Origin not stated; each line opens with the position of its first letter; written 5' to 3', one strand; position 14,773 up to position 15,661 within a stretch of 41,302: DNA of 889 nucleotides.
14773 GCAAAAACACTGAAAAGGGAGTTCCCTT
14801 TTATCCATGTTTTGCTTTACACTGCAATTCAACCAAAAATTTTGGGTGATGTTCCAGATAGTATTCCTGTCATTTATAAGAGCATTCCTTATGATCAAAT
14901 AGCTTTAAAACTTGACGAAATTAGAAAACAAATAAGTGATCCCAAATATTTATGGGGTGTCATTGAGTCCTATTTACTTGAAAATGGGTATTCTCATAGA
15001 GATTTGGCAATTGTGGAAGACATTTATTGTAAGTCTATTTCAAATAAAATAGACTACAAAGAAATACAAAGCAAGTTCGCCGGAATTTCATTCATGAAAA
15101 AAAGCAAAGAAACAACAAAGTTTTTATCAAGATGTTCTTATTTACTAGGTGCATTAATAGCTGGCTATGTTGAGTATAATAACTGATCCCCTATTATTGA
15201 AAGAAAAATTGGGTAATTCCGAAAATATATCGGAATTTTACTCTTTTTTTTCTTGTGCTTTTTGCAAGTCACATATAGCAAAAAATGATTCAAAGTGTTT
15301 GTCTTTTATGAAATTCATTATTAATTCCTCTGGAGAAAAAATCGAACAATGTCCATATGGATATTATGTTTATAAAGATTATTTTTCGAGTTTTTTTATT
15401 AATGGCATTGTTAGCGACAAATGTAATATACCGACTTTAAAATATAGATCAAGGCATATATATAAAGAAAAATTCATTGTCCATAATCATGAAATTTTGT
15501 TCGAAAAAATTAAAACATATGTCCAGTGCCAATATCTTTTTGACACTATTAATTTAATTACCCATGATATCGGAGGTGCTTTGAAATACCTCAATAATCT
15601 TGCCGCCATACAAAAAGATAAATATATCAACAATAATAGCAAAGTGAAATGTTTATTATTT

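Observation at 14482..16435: Orphan AT-rich two-gene module: REC-domain protein with an unknown output domain plus a soluble Cys-rich-sensor HK-like ATPase; candidate undescribed signalling/defence system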

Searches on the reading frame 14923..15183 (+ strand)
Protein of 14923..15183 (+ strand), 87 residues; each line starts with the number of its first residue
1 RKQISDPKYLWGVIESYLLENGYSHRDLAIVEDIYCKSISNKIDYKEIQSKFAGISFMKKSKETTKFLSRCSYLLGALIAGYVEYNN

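Call 74: search_solved_structures(query=A6, max_evalue=10, show_alignments=2)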
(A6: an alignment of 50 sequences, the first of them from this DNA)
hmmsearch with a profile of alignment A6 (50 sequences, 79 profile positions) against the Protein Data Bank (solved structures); distinct sequences matched with E-value up to 10: 2.
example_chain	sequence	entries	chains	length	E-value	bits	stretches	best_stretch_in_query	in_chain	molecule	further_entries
2rq5_A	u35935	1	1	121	1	12.8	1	9-48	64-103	Protein Jumonji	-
1dc1_A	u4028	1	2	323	1.7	12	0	13-33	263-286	BSOBI RESTRICTION ENDONUCLEASE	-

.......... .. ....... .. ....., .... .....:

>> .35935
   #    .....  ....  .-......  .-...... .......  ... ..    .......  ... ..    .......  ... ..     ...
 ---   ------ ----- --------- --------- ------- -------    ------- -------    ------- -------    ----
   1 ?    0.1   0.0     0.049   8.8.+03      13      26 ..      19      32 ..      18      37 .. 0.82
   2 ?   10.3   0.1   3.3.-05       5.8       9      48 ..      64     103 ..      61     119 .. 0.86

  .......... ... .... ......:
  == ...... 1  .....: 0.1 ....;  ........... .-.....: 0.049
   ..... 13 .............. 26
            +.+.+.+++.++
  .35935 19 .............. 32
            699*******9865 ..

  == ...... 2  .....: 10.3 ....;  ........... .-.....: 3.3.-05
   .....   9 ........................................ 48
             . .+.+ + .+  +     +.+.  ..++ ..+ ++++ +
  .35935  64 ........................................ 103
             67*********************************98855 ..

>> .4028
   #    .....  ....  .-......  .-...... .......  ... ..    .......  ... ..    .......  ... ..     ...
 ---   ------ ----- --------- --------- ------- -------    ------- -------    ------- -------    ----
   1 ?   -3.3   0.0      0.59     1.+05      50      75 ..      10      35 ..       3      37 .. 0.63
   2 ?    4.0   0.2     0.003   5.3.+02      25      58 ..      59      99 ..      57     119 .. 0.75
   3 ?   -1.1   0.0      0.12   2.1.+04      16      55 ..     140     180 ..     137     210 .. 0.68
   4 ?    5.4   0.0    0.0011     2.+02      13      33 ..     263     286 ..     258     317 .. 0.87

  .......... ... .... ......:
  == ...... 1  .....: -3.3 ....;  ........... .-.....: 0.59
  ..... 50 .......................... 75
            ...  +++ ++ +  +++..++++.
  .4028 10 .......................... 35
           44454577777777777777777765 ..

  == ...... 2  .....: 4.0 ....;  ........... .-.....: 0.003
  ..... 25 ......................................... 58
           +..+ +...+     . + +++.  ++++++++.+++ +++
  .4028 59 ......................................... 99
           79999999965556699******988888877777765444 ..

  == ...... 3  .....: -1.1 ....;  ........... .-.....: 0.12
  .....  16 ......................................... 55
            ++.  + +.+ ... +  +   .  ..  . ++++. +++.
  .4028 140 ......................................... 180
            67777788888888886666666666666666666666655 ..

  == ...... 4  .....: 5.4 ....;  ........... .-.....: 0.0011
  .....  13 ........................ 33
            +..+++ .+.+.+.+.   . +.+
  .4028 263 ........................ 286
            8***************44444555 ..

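Call 75: search_protein_families(library=pfam, alignment_id=A6, max_evalue=1)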
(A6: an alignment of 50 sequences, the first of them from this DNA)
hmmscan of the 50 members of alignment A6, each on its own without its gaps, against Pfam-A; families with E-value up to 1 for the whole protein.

A. member 1, seq(87 aa): 1 family
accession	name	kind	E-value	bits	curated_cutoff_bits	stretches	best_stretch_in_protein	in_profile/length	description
PF16931.10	Phage_holin_8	-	0.17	12.5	26.4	1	42-83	25-66/121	Putative phage holin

B. families by the number of members that match (of 50 scanned): 28 families (the first 25 are shown)
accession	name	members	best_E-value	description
PF21991.1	capSnatchArena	2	0.012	Cap-snatching endonuclease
PF18015.7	Acetyltransf_19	1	0.0049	Acetyltransferase (GNAT) domain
PF17021.10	Mei5_like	1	0.013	Putative double-strand recombination repair-like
PF17835.6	NOG1_N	1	0.015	NOG1 N-terminal helical domain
PF00489.22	IL6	1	0.026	Interleukin-6/G-CSF/MGF family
PF04160.17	Borrelia_orfX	1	0.026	Orf-X protein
PF11791.14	Aconitase_B_N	1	0.039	Aconitate B N-terminal domain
PF02478.21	Pneumo_phosprot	1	0.043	Pneumovirus phosphoprotein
PF03000.19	NPH3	1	0.046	NPH3 family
PF21466.3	GH101_dom-5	1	0.046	Endo-alpha-N-acetylgalactosaminidase, domain 5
PF23257.1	DUF7071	1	0.06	Domain of unknown function (DUF7071)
PF12612.13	TFCD_C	1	0.07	Tubulin folding cofactor D C terminal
PF15861.10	partial_CstF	1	0.073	Partial cleavage stimulation factor domain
PF15978.11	TnsD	1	0.073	Tn7-like transposition protein D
PF03348.21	Serinc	1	0.1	Serine incorporator (Serinc)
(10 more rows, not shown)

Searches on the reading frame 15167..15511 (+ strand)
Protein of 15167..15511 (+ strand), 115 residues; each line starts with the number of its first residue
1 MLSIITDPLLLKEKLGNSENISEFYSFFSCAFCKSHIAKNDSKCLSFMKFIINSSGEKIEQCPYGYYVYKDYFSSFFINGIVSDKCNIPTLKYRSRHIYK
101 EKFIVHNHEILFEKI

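Call 106: search_solved_structures(query=A12, max_evalue=10, show_alignments=3)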
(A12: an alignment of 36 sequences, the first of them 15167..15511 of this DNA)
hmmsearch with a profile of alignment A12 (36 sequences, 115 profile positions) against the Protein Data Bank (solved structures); distinct sequences matched with E-value up to 10: 0.
